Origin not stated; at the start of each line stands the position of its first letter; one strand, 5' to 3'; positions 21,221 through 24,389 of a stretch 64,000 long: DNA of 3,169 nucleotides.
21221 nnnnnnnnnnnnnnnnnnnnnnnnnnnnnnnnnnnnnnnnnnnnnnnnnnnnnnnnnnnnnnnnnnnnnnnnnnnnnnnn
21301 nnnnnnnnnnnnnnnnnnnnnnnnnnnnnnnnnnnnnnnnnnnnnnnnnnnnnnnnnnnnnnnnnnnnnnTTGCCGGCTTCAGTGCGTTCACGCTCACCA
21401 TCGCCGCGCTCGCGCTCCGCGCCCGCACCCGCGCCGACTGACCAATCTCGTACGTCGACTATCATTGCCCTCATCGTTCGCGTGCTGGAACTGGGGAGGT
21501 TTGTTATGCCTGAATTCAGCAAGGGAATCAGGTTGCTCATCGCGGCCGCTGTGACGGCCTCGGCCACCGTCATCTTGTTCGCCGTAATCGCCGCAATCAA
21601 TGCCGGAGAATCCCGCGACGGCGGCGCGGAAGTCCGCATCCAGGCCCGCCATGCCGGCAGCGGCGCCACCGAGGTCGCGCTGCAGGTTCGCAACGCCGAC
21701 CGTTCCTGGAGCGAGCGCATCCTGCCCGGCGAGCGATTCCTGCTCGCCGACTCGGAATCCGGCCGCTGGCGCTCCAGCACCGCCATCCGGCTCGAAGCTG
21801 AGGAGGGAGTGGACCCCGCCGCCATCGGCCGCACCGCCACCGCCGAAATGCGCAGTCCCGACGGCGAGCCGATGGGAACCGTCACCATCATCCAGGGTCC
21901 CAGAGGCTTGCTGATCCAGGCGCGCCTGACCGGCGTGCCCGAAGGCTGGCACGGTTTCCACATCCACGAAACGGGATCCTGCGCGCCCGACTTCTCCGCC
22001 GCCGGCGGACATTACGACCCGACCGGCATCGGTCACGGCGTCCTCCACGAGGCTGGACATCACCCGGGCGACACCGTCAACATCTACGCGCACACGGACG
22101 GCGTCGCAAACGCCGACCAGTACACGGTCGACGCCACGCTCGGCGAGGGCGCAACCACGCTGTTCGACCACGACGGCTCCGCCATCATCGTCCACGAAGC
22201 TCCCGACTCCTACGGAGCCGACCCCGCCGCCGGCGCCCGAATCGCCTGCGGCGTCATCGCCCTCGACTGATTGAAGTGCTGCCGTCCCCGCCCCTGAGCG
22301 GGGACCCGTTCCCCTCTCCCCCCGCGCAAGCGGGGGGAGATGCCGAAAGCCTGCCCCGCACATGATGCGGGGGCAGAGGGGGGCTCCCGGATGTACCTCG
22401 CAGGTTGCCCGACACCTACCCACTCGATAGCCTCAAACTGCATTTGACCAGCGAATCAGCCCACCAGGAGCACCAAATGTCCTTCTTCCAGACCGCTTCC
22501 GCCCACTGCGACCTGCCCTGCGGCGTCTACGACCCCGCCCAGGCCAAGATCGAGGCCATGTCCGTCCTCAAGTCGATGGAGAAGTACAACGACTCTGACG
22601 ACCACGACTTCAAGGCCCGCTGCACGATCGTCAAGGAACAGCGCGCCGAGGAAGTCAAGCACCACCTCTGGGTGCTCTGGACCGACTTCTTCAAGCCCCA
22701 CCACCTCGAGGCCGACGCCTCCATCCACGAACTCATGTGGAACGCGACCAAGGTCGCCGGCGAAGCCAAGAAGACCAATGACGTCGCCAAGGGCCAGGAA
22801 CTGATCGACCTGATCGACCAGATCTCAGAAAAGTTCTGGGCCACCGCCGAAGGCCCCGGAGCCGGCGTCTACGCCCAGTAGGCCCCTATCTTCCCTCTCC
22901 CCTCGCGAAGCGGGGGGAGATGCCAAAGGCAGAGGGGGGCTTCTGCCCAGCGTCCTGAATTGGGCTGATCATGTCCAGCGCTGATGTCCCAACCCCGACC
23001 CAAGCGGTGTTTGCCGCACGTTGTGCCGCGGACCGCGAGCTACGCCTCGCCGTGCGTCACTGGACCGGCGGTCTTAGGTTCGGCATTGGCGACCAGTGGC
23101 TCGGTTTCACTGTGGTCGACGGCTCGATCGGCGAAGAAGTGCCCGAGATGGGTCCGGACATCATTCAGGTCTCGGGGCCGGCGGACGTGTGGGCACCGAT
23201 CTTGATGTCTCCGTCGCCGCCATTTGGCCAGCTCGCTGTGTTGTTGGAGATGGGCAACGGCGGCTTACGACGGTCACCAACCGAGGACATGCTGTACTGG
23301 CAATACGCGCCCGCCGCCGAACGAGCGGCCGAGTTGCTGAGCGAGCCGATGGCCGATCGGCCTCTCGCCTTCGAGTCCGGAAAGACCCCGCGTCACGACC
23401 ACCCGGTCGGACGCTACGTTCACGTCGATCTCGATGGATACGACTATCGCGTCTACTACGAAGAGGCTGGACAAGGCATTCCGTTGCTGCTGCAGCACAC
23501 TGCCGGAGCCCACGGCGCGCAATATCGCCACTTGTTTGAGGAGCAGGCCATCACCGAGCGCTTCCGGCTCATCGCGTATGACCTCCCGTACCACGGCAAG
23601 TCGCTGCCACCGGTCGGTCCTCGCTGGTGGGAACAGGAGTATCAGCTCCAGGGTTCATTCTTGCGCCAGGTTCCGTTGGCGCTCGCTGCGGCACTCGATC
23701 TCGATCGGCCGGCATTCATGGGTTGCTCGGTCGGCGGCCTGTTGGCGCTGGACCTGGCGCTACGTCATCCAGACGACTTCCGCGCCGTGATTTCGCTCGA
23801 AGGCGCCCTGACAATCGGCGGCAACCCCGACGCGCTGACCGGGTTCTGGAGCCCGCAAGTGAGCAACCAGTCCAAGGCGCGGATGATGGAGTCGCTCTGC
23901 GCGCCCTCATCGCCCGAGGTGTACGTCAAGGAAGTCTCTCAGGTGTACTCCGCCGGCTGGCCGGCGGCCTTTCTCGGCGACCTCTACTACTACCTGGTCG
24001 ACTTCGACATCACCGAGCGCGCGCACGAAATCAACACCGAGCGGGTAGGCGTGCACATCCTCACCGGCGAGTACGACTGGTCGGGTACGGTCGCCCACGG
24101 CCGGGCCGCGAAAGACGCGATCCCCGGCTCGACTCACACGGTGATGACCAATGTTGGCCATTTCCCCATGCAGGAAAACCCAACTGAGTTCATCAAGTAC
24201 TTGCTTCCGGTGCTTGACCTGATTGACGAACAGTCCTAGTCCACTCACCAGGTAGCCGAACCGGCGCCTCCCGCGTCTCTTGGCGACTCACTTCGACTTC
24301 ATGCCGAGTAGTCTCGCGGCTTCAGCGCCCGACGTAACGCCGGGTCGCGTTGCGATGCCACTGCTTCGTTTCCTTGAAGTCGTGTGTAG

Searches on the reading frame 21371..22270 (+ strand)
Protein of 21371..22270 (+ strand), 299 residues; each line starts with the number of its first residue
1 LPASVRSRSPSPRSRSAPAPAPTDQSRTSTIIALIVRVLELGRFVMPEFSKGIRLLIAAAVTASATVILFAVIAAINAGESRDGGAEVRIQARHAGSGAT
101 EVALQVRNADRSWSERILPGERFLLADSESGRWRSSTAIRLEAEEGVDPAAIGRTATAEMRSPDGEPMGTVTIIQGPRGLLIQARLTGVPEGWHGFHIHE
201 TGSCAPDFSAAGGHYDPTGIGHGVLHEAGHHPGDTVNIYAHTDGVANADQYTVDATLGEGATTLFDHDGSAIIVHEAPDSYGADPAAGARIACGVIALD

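Call 10: search_protein_families(library=pfam, proteins=[window:21371-22270:+], max_evalue=1)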
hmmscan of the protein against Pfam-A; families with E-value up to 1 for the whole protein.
window:21371-22270:+ (299 aa): 1 family
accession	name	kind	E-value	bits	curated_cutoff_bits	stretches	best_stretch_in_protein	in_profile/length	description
PF00080.25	Sod_Cu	-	2e-32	112.8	28.9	1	169-296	3-133/133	Copper/zinc superoxide dismutase (SODC)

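Call 15: search_protein_families(library=ncbifam, proteins=[window:21371-22270:+], max_evalue=1)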
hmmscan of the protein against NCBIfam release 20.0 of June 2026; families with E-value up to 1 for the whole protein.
window:21371-22270:+ (299 aa): 3 families
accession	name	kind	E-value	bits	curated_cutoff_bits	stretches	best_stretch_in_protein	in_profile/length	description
NF047632.1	SodCCaul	equivalog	1.4e-35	122.4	250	1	150-296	20-172/173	superoxide dismutase[Cu-Zn]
NF007628.1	PRK10290.1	equivalog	3.4e-12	46.7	165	1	165-296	35-172/172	superoxide dismutase [Cu-Zn] SodC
NF047631.1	SodCMycob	equivalog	5.5e-12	45.7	230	1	141-289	55-207/236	superoxide dismutase[Cu-Zn]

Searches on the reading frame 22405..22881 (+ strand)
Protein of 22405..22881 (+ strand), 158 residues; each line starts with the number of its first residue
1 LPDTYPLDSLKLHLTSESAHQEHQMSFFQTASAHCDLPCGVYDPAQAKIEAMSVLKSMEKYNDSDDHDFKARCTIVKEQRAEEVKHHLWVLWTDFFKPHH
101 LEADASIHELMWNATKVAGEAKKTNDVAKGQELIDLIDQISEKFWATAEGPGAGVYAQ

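Call 80: search_protein_families(library=pfam, proteins=[window:22405-22881:+], max_evalue=0.0001)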
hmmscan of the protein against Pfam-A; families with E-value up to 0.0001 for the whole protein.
window:22405-22881:+ (158 aa): 1 family
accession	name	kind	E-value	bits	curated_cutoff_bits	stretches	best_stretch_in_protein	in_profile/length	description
PF09055.16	Sod_Ni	-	1.7e-39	135.7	25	1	30-147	2-126/127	Nickel-containing superoxide dismutase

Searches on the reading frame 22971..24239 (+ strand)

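Call 80: search_protein_families(library=pfam, proteins=[window:22971-24239:+], max_evalue=0.0001)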
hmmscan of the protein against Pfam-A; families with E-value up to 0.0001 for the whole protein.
window:22971-24239:+ (422 aa): 4 families
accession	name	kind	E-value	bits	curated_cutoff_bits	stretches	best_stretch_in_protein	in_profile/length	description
PF00561.26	Abhydrolase_1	-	4.2e-14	53.3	25.8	1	171-403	2-244/245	alpha/beta hydrolase fold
PF12697.13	Abhydrolase_6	-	5.8e-11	43.9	26.3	1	176-408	5-215/217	Alpha/beta hydrolase family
PF12146.15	Hydrolase_4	-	9.1e-05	22.3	27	0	173-283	8-114/239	Serine aminopeptidase, S33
PF00756.26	Esterase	-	9.3e-05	22.8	22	0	222-295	92-159/251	Putative esterase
